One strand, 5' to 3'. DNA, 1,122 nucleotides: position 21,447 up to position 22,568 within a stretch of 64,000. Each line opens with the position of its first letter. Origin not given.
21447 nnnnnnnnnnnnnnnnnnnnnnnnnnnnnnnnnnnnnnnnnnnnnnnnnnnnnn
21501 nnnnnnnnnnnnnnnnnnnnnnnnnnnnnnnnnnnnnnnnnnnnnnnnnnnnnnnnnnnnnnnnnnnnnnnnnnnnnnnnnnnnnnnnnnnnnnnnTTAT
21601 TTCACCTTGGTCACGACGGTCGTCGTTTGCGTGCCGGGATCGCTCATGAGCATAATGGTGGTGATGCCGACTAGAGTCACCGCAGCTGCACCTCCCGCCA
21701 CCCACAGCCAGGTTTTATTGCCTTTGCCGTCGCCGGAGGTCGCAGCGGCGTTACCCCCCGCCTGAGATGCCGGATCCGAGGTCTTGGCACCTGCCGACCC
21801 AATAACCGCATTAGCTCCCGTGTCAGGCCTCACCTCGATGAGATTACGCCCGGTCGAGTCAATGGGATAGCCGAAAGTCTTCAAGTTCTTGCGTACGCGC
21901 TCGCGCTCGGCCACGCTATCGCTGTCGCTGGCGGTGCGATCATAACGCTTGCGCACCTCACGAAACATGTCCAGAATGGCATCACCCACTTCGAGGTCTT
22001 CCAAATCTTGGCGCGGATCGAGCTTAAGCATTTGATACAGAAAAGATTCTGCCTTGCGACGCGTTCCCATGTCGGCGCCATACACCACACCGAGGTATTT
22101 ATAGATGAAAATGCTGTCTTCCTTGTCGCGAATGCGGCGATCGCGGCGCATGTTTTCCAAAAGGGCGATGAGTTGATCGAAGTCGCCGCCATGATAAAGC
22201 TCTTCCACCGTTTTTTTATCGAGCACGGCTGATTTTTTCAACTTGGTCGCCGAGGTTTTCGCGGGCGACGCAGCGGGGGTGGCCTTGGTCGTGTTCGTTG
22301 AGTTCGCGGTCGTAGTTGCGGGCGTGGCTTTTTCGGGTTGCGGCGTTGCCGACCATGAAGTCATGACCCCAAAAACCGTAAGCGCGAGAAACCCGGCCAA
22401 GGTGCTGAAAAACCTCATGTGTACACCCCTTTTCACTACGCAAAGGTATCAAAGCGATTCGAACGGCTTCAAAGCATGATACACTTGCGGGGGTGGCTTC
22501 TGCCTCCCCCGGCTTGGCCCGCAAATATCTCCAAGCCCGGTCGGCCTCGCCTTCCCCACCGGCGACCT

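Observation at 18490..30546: Inverted pair of paralogous two-gene modules (small secreted TPR-like membrane-anchored protein + giant Ig-like surface lipoprotein) flanking a double-domain U32 peptidase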

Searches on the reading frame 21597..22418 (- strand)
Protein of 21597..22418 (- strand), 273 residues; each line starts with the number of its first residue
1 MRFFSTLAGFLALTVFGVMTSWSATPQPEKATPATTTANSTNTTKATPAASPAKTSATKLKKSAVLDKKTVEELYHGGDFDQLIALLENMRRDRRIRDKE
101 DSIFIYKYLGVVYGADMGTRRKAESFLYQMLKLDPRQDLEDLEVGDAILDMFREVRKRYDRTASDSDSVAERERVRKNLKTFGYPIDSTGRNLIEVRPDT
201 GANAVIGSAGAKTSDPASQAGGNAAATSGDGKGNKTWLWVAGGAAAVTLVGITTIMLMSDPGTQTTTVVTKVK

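Call 7: search_protein_families(library=pfam, proteins=[window:21597-22418:-], max_evalue=0.01)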
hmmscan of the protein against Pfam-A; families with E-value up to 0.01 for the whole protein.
window:21597-22418:- (273 aa): 0 families

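Call 8: search_protein_families(library=ncbifam, proteins=[window:21597-22418:-], max_evalue=0.01)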
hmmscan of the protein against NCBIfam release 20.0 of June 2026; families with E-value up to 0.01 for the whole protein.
window:21597-22418:- (273 aa): 0 families

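Call 9: find_homologous_proteins(query=window:21597-22418:-, max_evalue=0.001)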
Query window:21597-22418:- (273 aa): 21 proteins with E <= 0.001 among 5425 candidates.
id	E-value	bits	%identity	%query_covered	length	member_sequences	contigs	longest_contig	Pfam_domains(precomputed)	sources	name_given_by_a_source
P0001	5.4e-173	591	100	100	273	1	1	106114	-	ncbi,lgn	-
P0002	1.3e-127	442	76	100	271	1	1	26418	-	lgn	-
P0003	3.5e-93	330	62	98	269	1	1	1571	-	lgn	-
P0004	7.4e-91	322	63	90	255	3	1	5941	-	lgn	-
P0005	2.6e-88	314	61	96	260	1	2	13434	-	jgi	jgi:hypothetical protein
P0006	4.0e-87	310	57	94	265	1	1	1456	-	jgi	jgi:hypothetical protein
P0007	3.3e-86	307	58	99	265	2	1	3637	-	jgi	jgi:hypothetical protein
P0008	1.1e-79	285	59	83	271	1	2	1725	-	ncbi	-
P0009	2.0e-78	281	49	99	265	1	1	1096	-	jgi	jgi:hypothetical protein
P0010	6.9e-63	230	51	97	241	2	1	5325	-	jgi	jgi:hypothetical protein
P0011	2.9e-56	209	47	98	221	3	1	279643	-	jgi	-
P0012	2.4e-40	157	37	94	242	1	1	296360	-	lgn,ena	-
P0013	4.0e-39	153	42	77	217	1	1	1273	-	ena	-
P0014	5.6e-37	146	40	84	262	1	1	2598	-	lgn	-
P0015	6.7e-36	142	65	34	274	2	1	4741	-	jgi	jgi:hypothetical protein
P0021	5.6e-12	64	35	33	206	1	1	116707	-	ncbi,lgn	-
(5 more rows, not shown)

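Call 10: find_encoding_contigs(protein=P0001, flank=10000, max_places=4)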
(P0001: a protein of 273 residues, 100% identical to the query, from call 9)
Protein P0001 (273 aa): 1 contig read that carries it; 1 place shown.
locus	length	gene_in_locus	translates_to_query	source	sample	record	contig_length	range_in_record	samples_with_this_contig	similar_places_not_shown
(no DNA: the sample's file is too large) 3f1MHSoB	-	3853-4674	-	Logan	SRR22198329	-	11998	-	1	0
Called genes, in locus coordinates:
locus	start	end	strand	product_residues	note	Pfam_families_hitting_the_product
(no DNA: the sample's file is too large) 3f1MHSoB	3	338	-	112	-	?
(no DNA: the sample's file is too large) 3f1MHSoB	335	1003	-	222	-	-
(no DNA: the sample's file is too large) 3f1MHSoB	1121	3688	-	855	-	PF01136:Peptidase_U32, PF12392:DUF3656, PF01136:Peptidase_U32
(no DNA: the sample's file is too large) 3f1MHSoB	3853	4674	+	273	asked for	-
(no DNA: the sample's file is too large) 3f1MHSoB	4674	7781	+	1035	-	PF02368:Big_2 (faint), PF13442:Cytochrome_CBB3 (faint)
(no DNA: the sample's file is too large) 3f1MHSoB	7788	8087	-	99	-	PF14697:Fer4_21 (faint), PF12837:Fer4_6 (faint), PF13237:Fer4_10 (faint), PF13187:Fer4_9 (weak), PF12838:Fer4_7 (weak), PF00037:Fer4 (weak)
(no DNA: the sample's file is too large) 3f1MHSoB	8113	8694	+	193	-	-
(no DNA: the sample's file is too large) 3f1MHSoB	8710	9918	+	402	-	PF00109:ketoacyl-synt, PF00108:Thiolase_N (faint), PF02801:Ketoacyl-synt_C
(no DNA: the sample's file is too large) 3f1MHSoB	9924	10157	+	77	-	PF00550:PP-binding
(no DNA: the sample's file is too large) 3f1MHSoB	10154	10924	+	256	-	PF04116:FA_hydroxylase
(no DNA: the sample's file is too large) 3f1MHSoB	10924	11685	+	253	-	PF04116:FA_hydroxylase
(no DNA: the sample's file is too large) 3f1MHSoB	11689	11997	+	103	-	?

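Call 11: find_encoding_contigs(protein=P0011, flank=10000, max_places=3)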
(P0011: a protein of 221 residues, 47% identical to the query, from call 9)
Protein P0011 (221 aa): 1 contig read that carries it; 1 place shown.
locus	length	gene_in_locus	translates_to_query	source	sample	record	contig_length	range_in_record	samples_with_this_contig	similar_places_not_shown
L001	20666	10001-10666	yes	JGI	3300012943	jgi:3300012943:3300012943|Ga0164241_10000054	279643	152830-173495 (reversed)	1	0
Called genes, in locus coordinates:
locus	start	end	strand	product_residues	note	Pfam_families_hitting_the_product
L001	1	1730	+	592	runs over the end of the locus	PF07719:TPR_2 (faint), PF13174:TPR_6 (faint), PF13428:TPR_14 (faint), PF13429:TPR_15 (faint), PF23914:TPR_CcmH_CycH (faint), PF24575:TPR_Slam (faint), PF13432:TPR_16 (faint), PF14559:TPR_19 (faint), +6 more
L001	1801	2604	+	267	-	-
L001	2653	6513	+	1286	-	-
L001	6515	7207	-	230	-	PF00480:ROK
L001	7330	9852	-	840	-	PF01136:Peptidase_U32, PF12392:DUF3656, PF01136:Peptidase_U32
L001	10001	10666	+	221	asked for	-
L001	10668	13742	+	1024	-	PF21461:HL_N-beta (faint), PF13442:Cytochrome_CBB3 (faint), PF02368:Big_2 (weak)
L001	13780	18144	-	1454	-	PF13185:GAF_2 (weak), PF00512:HisKA, PF02518:HATPase_c, PF00072:Response_reg, PF08448:PAS_4 (weak), PF13185:GAF_2 (weak), PF02518:HATPase_c, PF00072:Response_reg, +2 more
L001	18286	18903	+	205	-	PF00440:TetR_N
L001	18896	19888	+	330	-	PF00044:Gp_dh_N, PF02800:Gp_dh_C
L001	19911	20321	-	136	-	PF06993:DUF1304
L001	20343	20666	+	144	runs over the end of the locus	PF05163:DinB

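Call 12: find_encoding_contigs(protein=P0012, flank=10000, max_places=3)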
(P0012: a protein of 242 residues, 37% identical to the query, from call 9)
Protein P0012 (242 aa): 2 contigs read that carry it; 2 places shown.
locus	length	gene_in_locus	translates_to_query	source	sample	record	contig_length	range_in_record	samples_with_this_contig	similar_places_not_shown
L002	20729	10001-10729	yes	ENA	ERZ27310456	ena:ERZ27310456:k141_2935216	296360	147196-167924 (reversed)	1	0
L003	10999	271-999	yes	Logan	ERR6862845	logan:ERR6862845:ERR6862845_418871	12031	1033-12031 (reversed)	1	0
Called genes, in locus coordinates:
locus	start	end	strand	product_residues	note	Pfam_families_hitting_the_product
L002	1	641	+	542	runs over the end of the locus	PF01075:Glyco_transf_9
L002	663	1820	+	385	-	PF00149:Metallophos, PF12850:Metallophos_2 (weak)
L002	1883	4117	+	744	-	PF02463:SMC_N (faint), PF13304:AAA_21 (faint)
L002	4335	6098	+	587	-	PF00501:AMP-binding, PF23562:AMP-binding_C_3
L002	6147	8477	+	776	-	PF02737:3HCDH_N, PF00725:3HCDH, PF00378:ECH_1, PF16113:ECH_2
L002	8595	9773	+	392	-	PF00108:Thiolase_N, PF00109:ketoacyl-synt (faint), PF02803:Thiolase_C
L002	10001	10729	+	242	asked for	-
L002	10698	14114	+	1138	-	PF02368:Big_2 (faint), PF14376:Haem_bd (faint), PF13442:Cytochrome_CBB3 (faint)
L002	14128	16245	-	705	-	PF01120:Alpha_L_fucos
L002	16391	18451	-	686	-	PF01120:Alpha_L_fucos, PF14871:GHL6 (faint), PF00754:F5_F8_type_C, PF22633:F5_F8_type_C_2 (weak)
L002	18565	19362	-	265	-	PF12833:HTH_18, PF00165:HTH_AraC (weak)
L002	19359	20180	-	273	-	-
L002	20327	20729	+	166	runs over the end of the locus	PF02082:Rrf2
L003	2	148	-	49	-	?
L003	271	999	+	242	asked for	-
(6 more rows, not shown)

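Call 15: find_related_loci(query=A2, collection=genome_contigs, flank=10000)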
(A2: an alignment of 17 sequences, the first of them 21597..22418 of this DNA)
Query A2 (273 aa) in genome_contigs; peptide patterns used: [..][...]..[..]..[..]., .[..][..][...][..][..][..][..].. (x = any residue, [..] = any of these).
40 stretches matched a pattern; 4 encode a relative of the query (tblastn E <= 1e-3); 4 distinct loci.
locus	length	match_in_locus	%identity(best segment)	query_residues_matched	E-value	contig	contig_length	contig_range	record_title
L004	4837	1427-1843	53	32-169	4e-44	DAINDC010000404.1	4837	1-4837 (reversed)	MAG TPA_asm: Fibrobacterota bacterium isolate CTOTU41470 NODE_22109_length_4837_cov_2.779381, whole genome shotgun seque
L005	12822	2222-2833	34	41-268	1e-41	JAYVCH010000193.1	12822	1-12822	MAG: Fibrobacteria bacterium isolate GL30_UP_metabat_86 GL30_UP_metabat_86_192, whole genome shotgun sequence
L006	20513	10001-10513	44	66-239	1e-37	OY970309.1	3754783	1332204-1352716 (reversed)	MAG: uncultured Fibrobacteria bacterium isolate MFD05502.bin.1.3 genome assembly, chromosome: 1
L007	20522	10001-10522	40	66-272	2e-37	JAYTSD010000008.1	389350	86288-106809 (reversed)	MAG: Fibrobacteria bacterium isolate GFS_4934 GFS_4934_7, whole genome shotgun sequence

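Call 32: predict_structure(alignment_id=A2)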
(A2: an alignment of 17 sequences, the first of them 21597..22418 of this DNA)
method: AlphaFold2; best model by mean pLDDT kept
length: 273 residues; sequences in the alignment: 17
mean_pLDDT: 62.2   pTM: 0.44
mean pLDDT of the five models: 62.2, 62.0, 61.9, 61.1, 58.8
residues with pLDDT >= 90: 76; 70-90: 19; 50-70: 44; < 50: 134
segments of 3 or more residues with pLDDT < 50: 1-3, 5-26, 28-31, 33-46, 52-61, 197-215, 217-273
pLDDT, mean of each block of 10 residues (from residue 1): 47 43 43 46 46 43 71 92 91 76 93 94 96 93 92 95 68 62 54 48 43 45 43 40 39 45 38 33
secondary structure, 60 per line:
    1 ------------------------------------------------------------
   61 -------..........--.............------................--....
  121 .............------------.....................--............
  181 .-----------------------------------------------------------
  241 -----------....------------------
elements in order: H68-77 H80-92 H99-114 H117-133 H146-166 H169-181 H252-255

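Call 33: search_protein_representatives(alignment_id=A2)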
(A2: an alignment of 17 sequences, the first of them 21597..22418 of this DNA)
Query: 17 sequences, 233 profile positions. Proteins with E-value up to 0.001 (for the whole library): 533; up to 1e-10: 412; up to 1e-30: 191. The best 150 are listed.
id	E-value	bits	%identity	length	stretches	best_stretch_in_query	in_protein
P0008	3.7e-79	281.9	-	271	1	13-233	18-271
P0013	2.6e-76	272.5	-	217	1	18-230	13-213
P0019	6.4e-75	268.0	-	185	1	53-233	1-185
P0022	3.3e-71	255.9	-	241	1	21-233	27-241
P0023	1.7e-70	253.6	-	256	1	20-232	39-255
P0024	8.9e-62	225.0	-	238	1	31-230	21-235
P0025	1.4e-60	221.1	-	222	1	14-230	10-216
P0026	1.2e-51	191.8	-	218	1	50-229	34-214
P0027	3.7e-47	177.2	-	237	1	11-229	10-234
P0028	1.7e-45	171.7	-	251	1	11-229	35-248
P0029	3.2e-44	167.5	-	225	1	39-227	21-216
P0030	3.2e-44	167.5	-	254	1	13-228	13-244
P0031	3.9e-44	167.2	-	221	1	39-225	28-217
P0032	5.8e-44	166.7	-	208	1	50-223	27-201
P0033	7.7e-44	166.3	-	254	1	26-229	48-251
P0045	1.2e-41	159.1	-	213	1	48-223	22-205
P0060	1.4e-39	152.3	-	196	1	52-225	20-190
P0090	2.0e-37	145.3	-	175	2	43-160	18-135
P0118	1.8e-35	138.9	-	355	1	39-220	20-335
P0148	1.1e-33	133.1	-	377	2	45-190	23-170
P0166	2.4e-32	128.6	-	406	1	10-153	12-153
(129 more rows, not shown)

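Call 35: list_cluster_members(proteins=[P0008, P0021, P0025, P0030, P0045, P0060, P0090, P0118, P0148, P0166])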
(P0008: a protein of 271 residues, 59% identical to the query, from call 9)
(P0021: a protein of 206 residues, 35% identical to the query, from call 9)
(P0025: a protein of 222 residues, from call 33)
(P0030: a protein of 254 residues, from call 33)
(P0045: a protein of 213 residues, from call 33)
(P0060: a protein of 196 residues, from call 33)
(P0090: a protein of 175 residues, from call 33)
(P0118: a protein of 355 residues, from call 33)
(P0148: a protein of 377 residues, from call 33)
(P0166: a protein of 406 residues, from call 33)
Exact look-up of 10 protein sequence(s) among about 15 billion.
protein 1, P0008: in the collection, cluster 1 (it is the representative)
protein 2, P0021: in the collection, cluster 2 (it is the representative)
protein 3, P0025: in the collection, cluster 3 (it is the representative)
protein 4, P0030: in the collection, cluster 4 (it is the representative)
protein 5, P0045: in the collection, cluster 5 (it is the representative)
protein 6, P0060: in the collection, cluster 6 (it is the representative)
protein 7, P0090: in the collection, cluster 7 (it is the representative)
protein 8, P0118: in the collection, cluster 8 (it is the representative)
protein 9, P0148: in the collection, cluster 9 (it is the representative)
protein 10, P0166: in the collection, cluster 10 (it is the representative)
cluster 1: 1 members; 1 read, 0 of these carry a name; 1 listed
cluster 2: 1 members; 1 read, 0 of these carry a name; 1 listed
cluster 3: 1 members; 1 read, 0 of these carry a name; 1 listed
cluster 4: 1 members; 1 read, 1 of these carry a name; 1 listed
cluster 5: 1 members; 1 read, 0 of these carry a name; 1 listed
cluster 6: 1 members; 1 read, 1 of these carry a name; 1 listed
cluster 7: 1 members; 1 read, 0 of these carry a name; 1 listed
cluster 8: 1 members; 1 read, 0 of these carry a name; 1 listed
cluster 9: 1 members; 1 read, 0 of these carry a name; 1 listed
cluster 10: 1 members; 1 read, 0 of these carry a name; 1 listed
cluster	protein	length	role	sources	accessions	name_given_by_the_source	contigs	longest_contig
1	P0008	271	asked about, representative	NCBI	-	-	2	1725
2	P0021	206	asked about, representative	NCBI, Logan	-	-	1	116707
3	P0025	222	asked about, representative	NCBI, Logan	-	-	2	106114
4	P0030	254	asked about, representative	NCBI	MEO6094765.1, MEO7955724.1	MAG: hypothetical protein ABIW76_03460 [Fibrobacteria bacterium]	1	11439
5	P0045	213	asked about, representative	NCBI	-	-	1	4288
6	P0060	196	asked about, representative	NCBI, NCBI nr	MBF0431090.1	MAG: hypothetical protein HQK83_07420 [Fibrobacteria bacterium] | hypothetical protein [Fibrobacteria bacterium]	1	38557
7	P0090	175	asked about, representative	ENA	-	-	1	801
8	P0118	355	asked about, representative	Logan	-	-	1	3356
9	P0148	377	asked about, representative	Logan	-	-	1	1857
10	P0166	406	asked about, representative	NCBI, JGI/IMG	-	-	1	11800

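Call 37: fold_search(model_id=the predicted structure, library=pdb)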
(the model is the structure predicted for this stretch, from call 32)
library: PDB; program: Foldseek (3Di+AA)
matches with E <= 10: 163; with E <= 0.001: 0
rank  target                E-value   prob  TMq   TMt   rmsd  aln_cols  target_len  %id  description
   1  8gab_C                7.1e-01  0.41  0.20  0.43   8.5        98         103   17  Crystal structure of CTLA-4 in complex with a high affinity CTLA-4 binder (released 2024-08-21)
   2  9k7x_B                9.5e-01  0.21  0.17  0.37   8.9        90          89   13  Crystal structure of designed calcium-induced homotrimer C3-Ca1-DN*3-20 (released 2025-10-29)
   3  4kyo_B                1.1e+00  0.44  0.22  0.21  11.0       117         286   20  Alanine-glyoxylate aminotransferase variant K390A in complex with the TPR domain of human Pex5p (released 2014-11-19)
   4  2ijq_A                1.1e+00  0.28  0.20  0.33   9.3       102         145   22  Crystal structure of protein rrnAC1037 from Haloarcula marismortui, Pfam DUF309 (released 2006-10-24)
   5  3ffl_A                1.3e+00  0.63  0.25  0.51   7.2       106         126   14  Crystal Structure of the N-terminal Domain of Anaphase-Promoting Complex Subunit 7 (released 2008-12-16)
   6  9i7s_K                1.5e+00  0.38  0.20  0.37  12.4        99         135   21  CryoEM structure of the Chaetomium thermophilum TOM holo complex at 3.2 angstrom resolution (pALDH treated) (released 2025-07-09)
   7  7wej_B                1.5e+00  0.16  0.18  0.19   8.5       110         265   16  Crystal structure of the mouse Wdr47 NTD. (released 2022-11-30)
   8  9gaw_Z                1.6e+00  0.47  0.21  0.14   6.0        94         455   14  High-resolution structure of the Anaphase-promoting complex/cyclosome (APC/C) bound to co-activator Cdh1 (released 2024-08-14)
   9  9zfo_S                1.6e+00  0.06  0.11  0.07  16.9        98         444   14  Cryo-EM Structure of Human STAT2-USP18-ISG15 Complex (released 2026-03-18)
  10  4i17                  1.7e+00  0.35  0.22  0.26   5.3       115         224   16  Crystal structure of a TPR repeats protein (BF2334) from Bacteroides fragilis NCTC 9343 at 1.50 A resolution (released 2012-12-12)
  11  6g70_A                1.7e+00  0.23  0.20  0.12  11.4       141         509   14  Structure of murine Prpf39 (released 2019-04-03)
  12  9k7x_D                1.7e+00  0.11  0.14  0.31  10.3        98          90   14  Crystal structure of designed calcium-induced homotrimer C3-Ca1-DN*3-20 (released 2025-10-29)
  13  3ffl_D                1.8e+00  0.47  0.23  0.49   8.1       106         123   13  Crystal Structure of the N-terminal Domain of Anaphase-Promoting Complex Subunit 7 (released 2008-12-16)
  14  4j0u                  1.9e+00  0.33  0.23  0.14   8.4       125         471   13  Crystal structure of IFIT5/ISG58 (released 2013-02-13)
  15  3euh_B                1.9e+00  0.03  0.09  0.08  22.4       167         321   15  Crystal Structure of the MukE-MukF Complex (released 2009-01-20)
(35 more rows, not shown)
